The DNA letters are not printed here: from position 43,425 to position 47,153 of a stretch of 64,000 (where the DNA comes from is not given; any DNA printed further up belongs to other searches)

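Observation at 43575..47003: AfsR-like SARP-NB-ARC-TPR (STAND) protein outside its usual actinobacterial context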

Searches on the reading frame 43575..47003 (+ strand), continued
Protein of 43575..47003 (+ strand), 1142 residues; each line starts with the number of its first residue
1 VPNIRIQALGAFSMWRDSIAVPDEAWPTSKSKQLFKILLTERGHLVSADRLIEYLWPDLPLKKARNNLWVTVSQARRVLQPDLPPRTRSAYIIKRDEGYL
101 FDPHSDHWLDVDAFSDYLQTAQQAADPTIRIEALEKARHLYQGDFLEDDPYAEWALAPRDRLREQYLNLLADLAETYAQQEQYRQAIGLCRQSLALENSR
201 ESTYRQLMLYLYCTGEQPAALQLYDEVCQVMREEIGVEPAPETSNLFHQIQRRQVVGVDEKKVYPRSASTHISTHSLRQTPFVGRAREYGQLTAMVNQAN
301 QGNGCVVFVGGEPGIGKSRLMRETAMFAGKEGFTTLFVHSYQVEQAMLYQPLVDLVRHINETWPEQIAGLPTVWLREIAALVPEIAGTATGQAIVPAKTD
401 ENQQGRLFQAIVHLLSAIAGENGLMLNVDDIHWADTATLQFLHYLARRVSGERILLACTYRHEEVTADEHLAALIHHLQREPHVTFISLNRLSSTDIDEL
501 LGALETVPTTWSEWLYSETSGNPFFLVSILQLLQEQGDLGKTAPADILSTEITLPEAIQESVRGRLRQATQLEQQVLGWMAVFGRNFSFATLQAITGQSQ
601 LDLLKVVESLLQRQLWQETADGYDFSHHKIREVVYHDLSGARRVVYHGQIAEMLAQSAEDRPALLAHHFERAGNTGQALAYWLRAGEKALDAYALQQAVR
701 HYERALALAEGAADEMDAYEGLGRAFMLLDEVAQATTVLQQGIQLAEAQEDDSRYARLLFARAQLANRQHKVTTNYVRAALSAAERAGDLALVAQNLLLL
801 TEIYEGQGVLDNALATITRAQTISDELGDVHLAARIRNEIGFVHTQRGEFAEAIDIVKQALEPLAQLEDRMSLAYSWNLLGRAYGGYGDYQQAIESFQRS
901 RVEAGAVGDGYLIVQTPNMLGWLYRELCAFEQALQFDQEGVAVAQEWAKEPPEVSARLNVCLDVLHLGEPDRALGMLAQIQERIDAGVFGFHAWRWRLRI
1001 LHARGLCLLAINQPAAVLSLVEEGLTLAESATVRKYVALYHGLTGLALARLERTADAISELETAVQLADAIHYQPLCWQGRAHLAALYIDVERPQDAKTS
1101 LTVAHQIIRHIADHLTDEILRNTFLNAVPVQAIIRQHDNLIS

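Call 12: find_homologous_proteins(query=window:43575-47003:+, max_evalue=1e-10)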
Query window:43575-47003:+ (1142 aa): 3939 proteins with E <= 1e-10 among 8000 candidates; the best 120 are listed.
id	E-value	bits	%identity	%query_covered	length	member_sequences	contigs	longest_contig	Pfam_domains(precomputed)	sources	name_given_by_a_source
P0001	0.0e+0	2529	98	100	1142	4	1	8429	PF03704.24,PF17874.8,PF00515.35,PF13424.13,PF28559.1,PF13176.13,PF00486.35,PF13181.13,PF07719.24,PF13191.13,PF13374.13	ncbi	-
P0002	0.0e+0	2293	89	100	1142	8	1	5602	PF03704.24,PF17874.8,PF00515.35,PF13424.13,PF13176.13,PF24885.2,PF00486.35,PF13181.13,PF07719.24,PF13191.13,PF13374.13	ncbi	-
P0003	0.0e+0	1233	54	99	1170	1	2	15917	PF03704.24,PF00515.35,PF13424.13,PF00486.35,PF13401.13,PF13181.13,PF07719.24,PF13191.13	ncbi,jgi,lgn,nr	ncbi:MAG: tetratricopeptide repeat protein [Anaerolineales bacterium]|nr:MAG: tetratricopeptide repe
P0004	0.0e+0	1214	52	99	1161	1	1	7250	PF03704.24,PF00515.35,PF13424.13,PF13176.13,PF00486.35,PF13401.13,PF13181.13,PF07719.24,PF13191.13,PF13374.13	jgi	jgi:predicted ATPase/DNA-binding SARP family transcriptional activator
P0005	0.0e+0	1205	53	99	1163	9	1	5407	PF03704.24,PF00515.35,PF13424.13,PF00486.35,PF13181.13,PF07719.24,PF13191.13,PF13374.13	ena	-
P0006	0.0e+0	1195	52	99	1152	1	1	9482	PF10602.16,PF03704.24,PF00486.35,PF13401.13,PF13428.13,PF13191.13,PF17874.8,PF00515.35,PF12895.14,PF13424.13,PF13181.13,PF07719.24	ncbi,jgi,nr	ncbi:MAG: AAA family ATPase [Chloroflexi bacterium]|nr:AAA family ATPase [Chloroflexota bacterium]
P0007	0.0e+0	1172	52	98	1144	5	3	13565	PF03704.24,PF17874.8,PF00515.35,PF12895.14,PF13424.13,PF00486.35,PF13428.13,PF13181.13,PF07719.24,PF13191.13,PF13374.13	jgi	-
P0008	0.0e+0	1169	52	99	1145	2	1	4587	PF03704.24,PF13176.13,PF00486.35,PF13428.13,PF13191.13,PF13374.13,PF14559.13,PF00515.35,PF12895.14,PF13424.13,PF13181.13,PF07719.24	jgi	jgi:predicted ATPase/DNA-binding SARP family transcriptional activator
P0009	0.0e+0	1167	52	98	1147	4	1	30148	PF10602.16,PF14559.13,PF03704.24,PF17874.8,PF12895.14,PF13424.13,PF00486.35,PF13428.13,PF13181.13,PF07719.24,PF13191.13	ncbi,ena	-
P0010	0.0e+0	1164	52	99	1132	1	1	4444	PF03704.24,PF17874.8,PF00515.35,PF12895.14,PF13424.13,PF00486.35,PF13428.13,PF13181.13,PF07719.24,PF13191.13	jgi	-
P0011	0.0e+0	1161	50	99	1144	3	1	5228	PF10602.16,PF03704.24,PF13176.13,PF00486.35,PF13428.13,PF13191.13,PF13374.13,PF14559.13,PF00515.35,PF12895.14,PF13424.13,PF21033.5,PF13432.13,PF13181.13,PF07719.24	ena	-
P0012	0.0e+0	1160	51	98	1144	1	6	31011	PF03704.24,PF00486.35,PF13401.13,PF13428.13,PF13191.13,PF14559.13,PF00515.35,PF12895.14,PF13424.13,PF13432.13,PF13181.13,PF07719.24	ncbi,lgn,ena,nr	ncbi:MAG: AAA family ATPase [Anaerolineales bacterium]|nr:AAA family ATPase [Chloroflexota bacterium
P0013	0.0e+0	1156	51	98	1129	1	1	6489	PF03704.24,PF00515.35,PF13424.13,PF00486.35,PF13401.13,PF13428.13,PF13181.13,PF07719.24,PF13191.13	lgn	-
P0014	0.0e+0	1156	51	99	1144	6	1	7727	PF03704.24,PF00515.35,PF12895.14,PF13424.13,PF13176.13,PF00486.35,PF13428.13,PF13181.13,PF07719.24,PF13191.13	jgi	jgi:predicted ATPase/DNA-binding winged helix-turn-helix (wHTH) protein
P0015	0.0e+0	1151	51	98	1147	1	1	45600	PF03704.24,PF00515.35,PF12895.14,PF13424.13,PF13176.13,PF00486.35,PF13401.13,PF13428.13,PF13181.13,PF07719.24,PF13191.13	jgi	jgi:DNA-binding SARP family transcriptional activator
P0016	0.0e+0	1150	51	98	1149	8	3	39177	PF10602.16,PF03704.24,PF00515.35,PF12895.14,PF13424.13,PF00486.35,PF13401.13,PF13428.13,PF13181.13,PF07719.24,PF13191.13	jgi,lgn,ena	-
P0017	0.0e+0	1150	51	98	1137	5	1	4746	PF14559.13,PF03704.24,PF00515.35,PF12895.14,PF13424.13,PF00486.35,PF13181.13,PF07719.24,PF13191.13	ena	-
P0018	0.0e+0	1150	51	98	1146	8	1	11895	PF14559.13,PF03704.24,PF00515.35,PF12895.14,PF13424.13,PF00486.35,PF13401.13,PF13428.13,PF13181.13,PF07719.24,PF13191.13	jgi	-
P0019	0.0e+0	1150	50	98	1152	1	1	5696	PF10602.16,PF03704.24,PF13176.13,PF00486.35,PF13401.13,PF13428.13,PF13191.13,PF13374.13,PF14559.13,PF00515.35,PF12895.14,PF13424.13,PF13432.13,PF13181.13,PF07719.24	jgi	-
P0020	0.0e+0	1150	51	99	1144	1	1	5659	PF10602.16,PF03704.24,PF23914.2,PF00486.35,PF13401.13,PF13428.13,PF13191.13,PF17874.8,PF00515.35,PF12895.14,PF13424.13,PF13181.13,PF07719.24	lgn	-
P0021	0.0e+0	1149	51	96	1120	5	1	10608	PF10602.16,PF14559.13,PF03704.24,PF00515.35,PF13424.13,PF00486.35,PF13428.13,PF13181.13,PF07719.24,PF13191.13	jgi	-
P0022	0.0e+0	1144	51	99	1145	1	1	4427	PF10602.16,PF03704.24,PF00486.35,PF13401.13,PF13428.13,PF13191.13,PF14559.13,PF00515.35,PF12895.14,PF13424.13,PF13181.13,PF07719.24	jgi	-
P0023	0.0e+0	1143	51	99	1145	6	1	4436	PF10602.16,PF03704.24,PF13176.13,PF00486.35,PF13428.13,PF13191.13,PF00515.35,PF12895.14,PF13424.13,PF13432.13,PF13181.13,PF07719.24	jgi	-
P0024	0.0e+0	1143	50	98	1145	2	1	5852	PF03704.24,PF00515.35,PF12895.14,PF13424.13,PF00486.35,PF13401.13,PF13181.13,PF07719.24,PF13191.13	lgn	-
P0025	0.0e+0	1140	71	63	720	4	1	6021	PF03704.24,PF00486.35,PF13191.13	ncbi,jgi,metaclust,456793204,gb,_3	metaclust:\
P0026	0.0e+0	1140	50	98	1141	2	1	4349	PF03704.24,PF00486.35,PF13428.13,PF13191.13,PF07721.21,PF14559.13,PF00515.35,PF12895.14,PF13424.13,PF21033.5,PF13432.13,PF13181.13,PF07719.24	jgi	jgi:predicted ATPase/DNA-binding SARP family transcriptional activator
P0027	0.0e+0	1136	50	99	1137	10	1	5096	PF03704.24,PF00515.35,PF12895.14,PF13424.13,PF00486.35,PF13401.13,PF13428.13,PF13181.13,PF07719.24,PF13191.13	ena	-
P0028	0.0e+0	1133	50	98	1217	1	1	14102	PF03704.24,PF17874.8,PF00515.35,PF12895.14,PF13424.13,PF00486.35,PF13401.13,PF13181.13,PF07719.24,PF13191.13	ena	-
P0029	0.0e+0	1128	50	99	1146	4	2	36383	PF14559.13,PF03704.24,PF13424.13,PF00486.35,PF07719.24,PF13191.13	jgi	jgi:DNA-binding SARP family transcriptional activator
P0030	0.0e+0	1127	50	99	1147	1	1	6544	PF03704.24,PF13414.13,PF13176.13,PF00486.35,PF13401.13,PF13428.13,PF20703.4,PF13191.13,PF13374.13,PF14559.13,PF17874.8,PF00515.35,PF12895.14,PF13424.13,PF21033.5,PF13432.13,PF13181.13,PF07719.24,PF13174.13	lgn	-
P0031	0.0e+0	1127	50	99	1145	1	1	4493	PF14559.13,PF03704.24,PF00515.35,PF12895.14,PF13424.13,PF00486.35,PF13401.13,PF07719.24,PF13191.13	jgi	-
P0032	0.0e+0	1126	50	98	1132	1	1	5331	PF10602.16,PF03704.24,PF00515.35,PF12895.14,PF13424.13,PF13176.13,PF24885.2,PF00486.35,PF13181.13,PF07719.24,PF13191.13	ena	-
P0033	0.0e+0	1125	50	98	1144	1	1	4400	PF14559.13,PF03704.24,PF00515.35,PF12895.14,PF13424.13,PF00486.35,PF13181.13,PF07719.24,PF13191.13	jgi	jgi:predicted ATPase/DNA-binding winged helix-turn-helix (wHTH) protein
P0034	0.0e+0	1122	50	99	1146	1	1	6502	PF10602.16,PF03704.24,PF13176.13,PF00486.35,PF13191.13,PF13374.13,PF14559.13,PF17874.8,PF00515.35,PF12895.14,PF13424.13,PF13181.13,PF07719.24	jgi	-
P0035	0.0e+0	1120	49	99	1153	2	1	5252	PF03704.24,PF00515.35,PF13424.13,PF00486.35,PF13401.13,PF13181.13,PF07719.24,PF13191.13,PF13374.13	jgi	jgi:DNA-binding SARP family transcriptional activator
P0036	0.0e+0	1119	50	99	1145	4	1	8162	PF03704.24,PF00515.35,PF12895.14,PF13424.13,PF00486.35,PF13401.13,PF13428.13,PF13181.13,PF07719.24,PF13191.13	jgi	-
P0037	0.0e+0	1116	49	98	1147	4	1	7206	PF03704.24,PF00515.35,PF12895.14,PF13424.13,PF00486.35,PF13401.13,PF13181.13,PF07719.24,PF13174.13,PF13191.13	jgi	-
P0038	0.0e+0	1116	50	98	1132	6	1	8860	PF14559.13,PF03704.24,PF00515.35,PF12895.14,PF13424.13,PF13176.13,PF24885.2,PF00486.35,PF13181.13,PF07719.24,PF13191.13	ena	-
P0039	0.0e+0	1115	49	99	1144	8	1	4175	PF03704.24,PF13176.13,PF00486.35,PF13428.13,PF13191.13,PF14559.13,PF00515.35,PF12895.14,PF13424.13,PF13432.13,PF13181.13,PF07719.24,PF13174.13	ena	-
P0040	0.0e+0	1114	50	99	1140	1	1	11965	PF10602.16,PF14559.13,PF03704.24,PF00515.35,PF12895.14,PF13424.13,PF00486.35,PF13401.13,PF13181.13,PF07719.24,PF13191.13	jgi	-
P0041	0.0e+0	1114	49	99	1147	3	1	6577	PF03704.24,PF13176.13,PF00486.35,PF13401.13,PF13191.13,PF14559.13,PF00515.35,PF12895.14,PF13424.13,PF13181.13,PF07719.24,PF13174.13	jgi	jgi:DNA-binding SARP family transcriptional activator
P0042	0.0e+0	1113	50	99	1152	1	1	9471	PF03704.24,PF13176.13,PF00486.35,PF13428.13,PF13191.13,PF13374.13,PF14559.13,PF17874.8,PF00515.35,PF12895.14,PF13424.13,PF13181.13,PF07719.24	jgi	-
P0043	0.0e+0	1113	50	96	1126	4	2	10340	PF14559.13,PF03704.24,PF00515.35,PF12895.14,PF13424.13,PF13176.13,PF00486.35,PF13428.13,PF13181.13,PF07719.24,PF13191.13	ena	-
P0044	0.0e+0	1111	50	98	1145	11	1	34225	PF03704.24,PF13176.13,PF00486.35,PF13401.13,PF13428.13,PF13191.13,PF13374.13,PF00515.35,PF12895.14,PF13424.13,PF13181.13,PF07719.24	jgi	jgi:DNA-binding SARP family transcriptional activator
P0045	0.0e+0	1110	51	98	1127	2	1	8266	PF10602.16,PF03704.24,PF00515.35,PF13424.13,PF00486.35,PF13428.13,PF13181.13,PF07719.24,PF13191.13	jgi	jgi:predicted ATPase/DNA-binding winged helix-turn-helix (wHTH) protein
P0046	0.0e+0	1110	50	99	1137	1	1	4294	PF03704.24,PF00515.35,PF12895.14,PF13424.13,PF24885.2,PF00486.35,PF13401.13,PF13428.13,PF13181.13,PF07719.24,PF13191.13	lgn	-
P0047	0.0e+0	1108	49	98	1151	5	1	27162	PF03704.24,PF13176.13,PF00486.35,PF13401.13,PF13428.13,PF13191.13,PF14559.13,PF17874.8,PF00515.35,PF12895.14,PF13424.13,PF13181.13,PF07719.24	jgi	jgi:predicted ATPase/DNA-binding SARP family transcriptional activator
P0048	0.0e+0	1108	49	99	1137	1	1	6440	PF03704.24,PF13176.13,PF00486.35,PF13401.13,PF13428.13,PF13191.13,PF13374.13,PF00515.35,PF12895.14,PF13424.13,PF13181.13,PF07719.24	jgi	jgi:predicted ATPase/DNA-binding SARP family transcriptional activator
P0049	0.0e+0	1107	48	98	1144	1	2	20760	PF10602.16,PF03704.24,PF13414.13,PF13176.13,PF00486.35,PF13401.13,PF13428.13,PF13191.13,PF17874.8,PF00515.35,PF12895.14,PF13424.13,PF13181.13,PF07719.24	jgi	-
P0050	0.0e+0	1106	48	99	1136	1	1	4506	PF03704.24,PF00515.35,PF13424.13,PF13432.13,PF00486.35,PF13181.13,PF07719.24,PF13191.13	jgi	jgi:DNA-binding SARP family transcriptional activator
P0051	0.0e+0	1103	50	99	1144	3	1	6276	PF03704.24,PF00515.35,PF13424.13,PF00486.35,PF13401.13,PF13181.13,PF07719.24,PF13191.13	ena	-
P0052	0.0e+0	1101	48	99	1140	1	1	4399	PF10602.16,PF03704.24,PF13176.13,PF00486.35,PF13401.13,PF13428.13,PF13191.13,PF13374.13,PF17874.8,PF00515.35,PF12895.14,PF13424.13,PF13181.13,PF07719.24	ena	-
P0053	0.0e+0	1100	49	100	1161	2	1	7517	PF03704.24,PF00515.35,PF13424.13,PF13176.13,PF00486.35,PF07719.24,PF13191.13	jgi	jgi:DNA-binding SARP family transcriptional activator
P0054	0.0e+0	1097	49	99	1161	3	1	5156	PF03704.24,PF00486.35,PF13401.13,PF13428.13,PF13191.13,PF14559.13,PF00515.35,PF12895.14,PF13424.13,PF21033.5,PF13181.13,PF07719.24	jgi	jgi:predicted ATPase/DNA-binding SARP family transcriptional activator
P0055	0.0e+0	1095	48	98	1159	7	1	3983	PF03704.24,PF01535.27,PF00486.35,PF13401.13,PF13428.13,PF13191.13,PF14559.13,PF17874.8,PF00515.35,PF12895.14,PF13424.13,PF13432.13,PF13181.13,PF07719.24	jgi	jgi:DNA-binding SARP family transcriptional activator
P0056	0.0e+0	1094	50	98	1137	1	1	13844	PF03704.24,PF00515.35,PF12895.14,PF13424.13,PF00486.35,PF13428.13,PF13181.13,PF07719.24,PF13191.13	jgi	jgi:DNA-binding SARP family transcriptional activator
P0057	0.0e+0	1092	49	99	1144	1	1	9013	PF03704.24,PF00515.35,PF13424.13,PF13176.13,PF00486.35,PF13401.13,PF13181.13,PF07719.24,PF13191.13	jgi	-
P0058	0.0e+0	1083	48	98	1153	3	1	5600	PF03704.24,PF17874.8,PF12895.14,PF13424.13,PF00486.35,PF07719.24,PF13191.13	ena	-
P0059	0.0e+0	1082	48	98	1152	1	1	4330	PF14559.13,PF03704.24,PF23914.2,PF17874.8,PF00515.35,PF12895.14,PF13424.13,PF00486.35,PF07719.24,PF13191.13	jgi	-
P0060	0.0e+0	1081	48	98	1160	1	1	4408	PF10602.16,PF03704.24,PF23914.2,PF00486.35,PF13191.13,PF14559.13,PF17874.8,PF00515.35,PF12895.14,PF13424.13,PF13181.13,PF07719.24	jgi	-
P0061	0.0e+0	1076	48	99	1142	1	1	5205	PF03704.24,PF00515.35,PF12895.14,PF13424.13,PF00486.35,PF13401.13,PF13428.13,PF13181.13,PF07719.24,PF13191.13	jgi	jgi:predicted ATPase/DNA-binding SARP family transcriptional activator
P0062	0.0e+0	1075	49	98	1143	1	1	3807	PF14559.13,PF03704.24,PF00515.35,PF13424.13,PF00486.35,PF13181.13,PF07719.24,PF13191.13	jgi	jgi:DNA-binding SARP family transcriptional activator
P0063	0.0e+0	1074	49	98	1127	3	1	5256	PF10602.16,PF03704.24,PF00486.35,PF13428.13,PF13191.13,PF14559.13,PF00515.35,PF12895.14,PF13424.13,PF13432.13,PF13181.13,PF07719.24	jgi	jgi:DNA-binding SARP family transcriptional activator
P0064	0.0e+0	1074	46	100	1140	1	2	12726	PF03704.24,PF17874.8,PF00515.35,PF13424.13,PF00486.35,PF13401.13,PF13428.13,PF13181.13,PF07719.24,PF13191.13,PF13374.13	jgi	jgi:DNA-binding SARP family transcriptional activator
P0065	0.0e+0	1068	48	99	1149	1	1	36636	PF03704.24,PF17874.8,PF00515.35,PF12895.14,PF13424.13,PF13176.13,PF00486.35,PF13401.13,PF13181.13,PF07719.24,PF13191.13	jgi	jgi:predicted ATPase/DNA-binding SARP family transcriptional activator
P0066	0.0e+0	1068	48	99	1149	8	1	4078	PF03704.24,PF13176.13,PF00486.35,PF13401.13,PF13191.13,PF14559.13,PF17874.8,PF00515.35,PF12895.14,PF13424.13,PF13181.13,PF07719.24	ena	-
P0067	0.0e+0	1068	48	98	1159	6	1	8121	PF03704.24,PF23914.2,PF00486.35,PF13428.13,PF13191.13,PF14559.13,PF17874.8,PF00515.35,PF12895.14,PF13424.13,PF13181.13,PF07719.24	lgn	-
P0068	0.0e+0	1067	49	97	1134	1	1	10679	PF03704.24,PF00515.35,PF12895.14,PF13424.13,PF13176.13,PF00486.35,PF13401.13,PF13181.13,PF07719.24,PF13191.13,PF13374.13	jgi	jgi:predicted ATPase/DNA-binding SARP family transcriptional activator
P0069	0.0e+0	1067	49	99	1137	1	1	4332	PF14559.13,PF03704.24,PF00515.35,PF12895.14,PF13424.13,PF00486.35,PF13401.13,PF13428.13,PF13181.13,PF07719.24,PF13191.13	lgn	-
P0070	0.0e+0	1063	48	96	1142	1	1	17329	PF03704.24,PF00515.35,PF12895.14,PF13424.13,PF13176.13,PF00486.35,PF13401.13,PF13428.13,PF13181.13,PF07719.24,PF13191.13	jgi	jgi:predicted ATPase/DNA-binding SARP family transcriptional activator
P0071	0.0e+0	1061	48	99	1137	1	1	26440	PF03704.24,PF00515.35,PF12895.14,PF13424.13,PF00486.35,PF13401.13,PF13428.13,PF13181.13,PF07719.24,PF13191.13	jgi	jgi:predicted ATPase/DNA-binding SARP family transcriptional activator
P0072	0.0e+0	1059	48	99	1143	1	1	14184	PF03704.24,PF17874.8,PF00515.35,PF13424.13,PF13176.13,PF00486.35,PF13181.13,PF07719.24,PF13191.13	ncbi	ncbi:MAG: AAA family ATPase [Chloroflexota bacterium]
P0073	0.0e+0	1056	48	98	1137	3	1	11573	PF14559.13,PF03704.24,PF00515.35,PF12895.14,PF13424.13,PF00486.35,PF13428.13,PF13181.13,PF07719.24,PF13191.13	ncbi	ncbi:MAG: AAA family ATPase [Anaerolineales bacterium]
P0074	0.0e+0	1053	47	98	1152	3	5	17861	PF14559.13,PF03704.24,PF23914.2,PF17874.8,PF00515.35,PF12895.14,PF13424.13,PF00486.35,PF13181.13,PF07719.24,PF13191.13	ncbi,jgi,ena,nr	ncbi:MAG TPA: hypothetical protein ENF22_06685 [Chloroflexi bacterium]|nr:hypothetical protein [Chlo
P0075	0.0e+0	1050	48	96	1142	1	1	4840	PF03704.24,PF17874.8,PF00515.35,PF12895.14,PF13424.13,PF00486.35,PF13428.13,PF13181.13,PF07719.24,PF13191.13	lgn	-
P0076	0.0e+0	1048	47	96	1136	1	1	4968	PF03704.24,PF00515.35,PF12895.14,PF13424.13,PF24885.2,PF00486.35,PF13401.13,PF13181.13,PF07719.24,PF13191.13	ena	-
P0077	0.0e+0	1047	48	98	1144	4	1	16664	PF03704.24,PF00515.35,PF13424.13,PF00486.35,PF13181.13,PF07719.24,PF13191.13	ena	-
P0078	0.0e+0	1047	47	98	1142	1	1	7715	PF03704.24,PF24885.2,PF00486.35,PF13401.13,PF13428.13,PF13191.13,PF14559.13,PF00515.35,PF12895.14,PF13424.13,PF28559.1,PF13181.13,PF07719.24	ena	-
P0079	0.0e+0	1046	46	99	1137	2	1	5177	PF14559.13,PF03704.24,PF00515.35,PF13424.13,PF00486.35,PF13181.13,PF07719.24,PF13191.13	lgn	-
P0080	0.0e+0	1036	46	99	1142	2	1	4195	PF03704.24,PF00515.35,PF12895.14,PF13424.13,PF24885.2,PF00486.35,PF13401.13,PF13428.13,PF13181.13,PF07719.24,PF13191.13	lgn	-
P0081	0.0e+0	1035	46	99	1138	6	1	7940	PF03704.24,PF00515.35,PF13424.13,PF00486.35,PF13401.13,PF13181.13,PF07719.24,PF13191.13,PF13374.13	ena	-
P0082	0.0e+0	1032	45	100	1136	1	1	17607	PF03704.24,PF17874.8,PF00515.35,PF13424.13,PF00486.35,PF13428.13,PF13181.13,PF07719.24,PF13191.13,PF13374.13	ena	-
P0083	0.0e+0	1027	48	98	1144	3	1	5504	PF14559.13,PF03704.24,PF17874.8,PF00515.35,PF13424.13,PF00486.35,PF13181.13,PF07719.24,PF13191.13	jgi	-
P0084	0.0e+0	1027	46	98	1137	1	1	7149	PF03704.24,PF13176.13,PF00486.35,PF13401.13,PF13428.13,PF13191.13,PF14559.13,PF17874.8,PF00515.35,PF12895.14,PF13424.13,PF13181.13,PF07719.24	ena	-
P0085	0.0e+0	1025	47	98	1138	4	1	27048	PF14559.13,PF03704.24,PF00515.35,PF13424.13,PF13176.13,PF00486.35,PF13428.13,PF13181.13,PF07719.24,PF13191.13,PF13374.13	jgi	-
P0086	0.0e+0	1017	48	99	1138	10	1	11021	PF10602.16,PF03704.24,PF13176.13,PF00486.35,PF13191.13,PF13374.13,PF14559.13,PF17874.8,PF00515.35,PF13424.13,PF13181.13,PF07719.24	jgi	-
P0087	0.0e+0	1013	44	100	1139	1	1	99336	PF03704.24,PF17874.8,PF00515.35,PF13424.13,PF00486.35,PF13181.13,PF13191.13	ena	-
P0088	1.9e-295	1002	47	99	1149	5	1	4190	PF14559.13,PF03704.24,PF00515.35,PF12895.14,PF13424.13,PF00486.35,PF13428.13,PF13181.13,PF07719.24,PF13191.13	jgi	-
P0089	1.5e-266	906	46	87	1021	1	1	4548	PF14559.13,PF03704.24,PF00515.35,PF12895.14,PF13424.13,PF13181.13,PF07719.24,PF13191.13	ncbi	ncbi:MAG: AAA family ATPase, partial [Anaerolineales bacterium]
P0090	1.2e-265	903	50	79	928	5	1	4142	PF10602.16,PF00515.35,PF12895.14,PF13424.13,PF13401.13,PF13181.13,PF07719.24,PF13191.13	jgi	jgi:predicted ATPase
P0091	7.8e-263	894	47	87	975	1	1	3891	PF10602.16,PF03704.24,PF00515.35,PF13424.13,PF13428.13,PF13181.13,PF07719.24,PF13191.13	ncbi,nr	ncbi:MAG: AAA family ATPase [Halomonas sp.]|nr:AAA family ATPase [Halomonas sp.]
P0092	9.5e-262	890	51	76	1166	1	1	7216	PF10602.16,PF07714.24,PF00069.32,PF00515.35,PF12895.14,PF13424.13,PF13181.13,PF07719.24,PF13191.13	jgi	-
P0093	4.6e-260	884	48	80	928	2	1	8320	PF10602.16,PF03704.24,PF17874.8,PF00515.35,PF12895.14,PF13424.13,PF13401.13,PF13428.13,PF13181.13,PF07719.24,PF13191.13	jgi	jgi:predicted ATPase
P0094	8.2e-257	874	52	74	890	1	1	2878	PF00515.35,PF13424.13,PF13401.13,PF13181.13,PF07719.24,PF13191.13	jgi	jgi:tetratricopeptide (TPR) repeat protein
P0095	7.8e-254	864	50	78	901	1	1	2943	PF10602.16,PF00515.35,PF12895.14,PF13424.13,PF13181.13,PF07719.24,PF13191.13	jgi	-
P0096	1.4e-253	863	48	80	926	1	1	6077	PF03704.24,PF17874.8,PF00515.35,PF13424.13,PF13181.13,PF07719.24,PF13191.13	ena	-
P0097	1.6e-250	853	50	76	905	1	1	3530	PF03704.24,PF13424.13,PF00486.35,PF13401.13,PF13191.13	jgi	jgi:DNA-binding SARP family transcriptional activator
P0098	5.5e-235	801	48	72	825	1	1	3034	PF03704.24,PF00486.35,PF13401.13,PF13191.13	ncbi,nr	ncbi:MAG: BTAD domain-containing putative transcriptional regulator, partial [Candidatus Promineifil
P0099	2.0e-233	796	47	74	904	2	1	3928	PF17874.8,PF00515.35,PF13424.13,PF13181.13,PF07719.24,PF13191.13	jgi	jgi:tetratricopeptide (TPR) repeat protein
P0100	2.0e-231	790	45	81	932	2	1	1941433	PF03704.24,PF00515.35,PF13424.13,PF13401.13,PF13181.13,PF07719.24,PF13191.13,PF13374.13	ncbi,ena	-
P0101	2.8e-221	756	48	73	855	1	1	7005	PF14559.13,PF03704.24,PF00515.35,PF13424.13,PF00486.35,PF13401.13,PF13181.13,PF07719.24,PF13191.13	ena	-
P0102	8.7e-220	751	50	66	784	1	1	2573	PF03704.24,PF00486.35,PF13401.13,PF13191.13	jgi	jgi:DNA-binding SARP family transcriptional activator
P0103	1.6e-214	734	48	70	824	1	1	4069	PF14559.13,PF03704.24,PF00515.35,PF00486.35,PF13191.13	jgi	jgi:DNA-binding SARP family transcriptional activator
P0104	4.3e-213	729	44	76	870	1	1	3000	PF00515.35,PF13424.13,PF13401.13,PF13181.13,PF07719.24,PF13191.13,PF13374.13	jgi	-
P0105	7.0e-213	728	49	67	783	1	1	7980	PF03704.24,PF00486.35,PF13401.13,PF13191.13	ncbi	ncbi:MAG: AAA family ATPase, partial [Candidatus Promineifilaceae bacterium]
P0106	1.7e-201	690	39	94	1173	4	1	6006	PF03704.24,PF17874.8,PF00515.35,PF13424.13,PF00486.35,PF13401.13,PF13181.13,PF07719.24,PF13191.13,PF13374.13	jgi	jgi:predicted ATPase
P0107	1.8e-199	684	37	98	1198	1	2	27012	PF03704.24,PF00515.35,PF13424.13,PF13401.13,PF13181.13,PF07719.24,PF13191.13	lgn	-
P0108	2.6e-197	677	41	91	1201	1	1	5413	PF03704.24,PF00515.35,PF13424.13,PF13191.13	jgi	jgi:DNA-binding SARP family transcriptional activator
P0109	7.8e-196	672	37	98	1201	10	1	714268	PF03704.24,PF17874.8,PF00515.35,PF13424.13,PF13176.13,PF00486.35,PF13401.13,PF13181.13,PF07719.24,PF13191.13,PF13374.13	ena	-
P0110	2.4e-194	667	38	98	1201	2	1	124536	PF03704.24,PF17874.8,PF00515.35,PF13424.13,PF13176.13,PF13432.13,PF00486.35,PF13181.13,PF07719.24,PF13191.13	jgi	jgi:DNA-binding SARP family transcriptional activator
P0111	1.0e-192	661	36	98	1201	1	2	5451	PF03704.24,PF17874.8,PF00515.35,PF13424.13,PF00486.35,PF13181.13,PF07719.24,PF13191.13,PF13374.13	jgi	jgi:predicted ATPase/DNA-binding winged helix-turn-helix (wHTH) protein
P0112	7.0e-186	639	36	97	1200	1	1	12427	PF03704.24,PF17874.8,PF00515.35,PF13424.13,PF00486.35,PF13401.13,PF13181.13,PF07719.24,PF13191.13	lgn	-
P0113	1.8e-178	614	40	81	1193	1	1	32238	PF03704.24,PF17874.8,PF00515.35,PF13424.13,PF00486.35,PF13401.13,PF07719.24,PF13191.13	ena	-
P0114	8.1e-175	602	36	96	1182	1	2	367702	PF03704.24,PF17874.8,PF00515.35,PF13424.13,PF24885.2,PF13401.13,PF13181.13,PF07719.24,PF13191.13,PF13374.13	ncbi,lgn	-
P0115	8.9e-175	602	36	99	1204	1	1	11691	PF03704.24,PF00515.35,PF13424.13,PF00486.35,PF13401.13,PF07719.24,PF13191.13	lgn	-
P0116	1.1e-173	598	41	77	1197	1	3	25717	PF03704.24,PF25068.3,PF13424.13,PF00486.35,PF13181.13,PF07719.24,PF13191.13,PF13374.13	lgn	-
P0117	2.3e-173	597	40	81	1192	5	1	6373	PF03704.24,PF17874.8,PF13424.13,PF00486.35,PF13401.13,PF13181.13,PF07719.24,PF13191.13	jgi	jgi:DNA-binding SARP family transcriptional activator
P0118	1.2e-172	595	36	99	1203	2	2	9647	PF03704.24,PF17874.8,PF00515.35,PF13424.13,PF00486.35,PF13401.13,PF07719.24,PF13191.13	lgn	-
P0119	2.0e-171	591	35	99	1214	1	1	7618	PF03704.24,PF00515.35,PF13424.13,PF00486.35,PF13401.13,PF07719.24,PF13191.13,PF13374.13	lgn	-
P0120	4.3e-170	586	46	58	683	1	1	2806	PF14559.13,PF03704.24,PF00515.35,PF00486.35,PF13191.13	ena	-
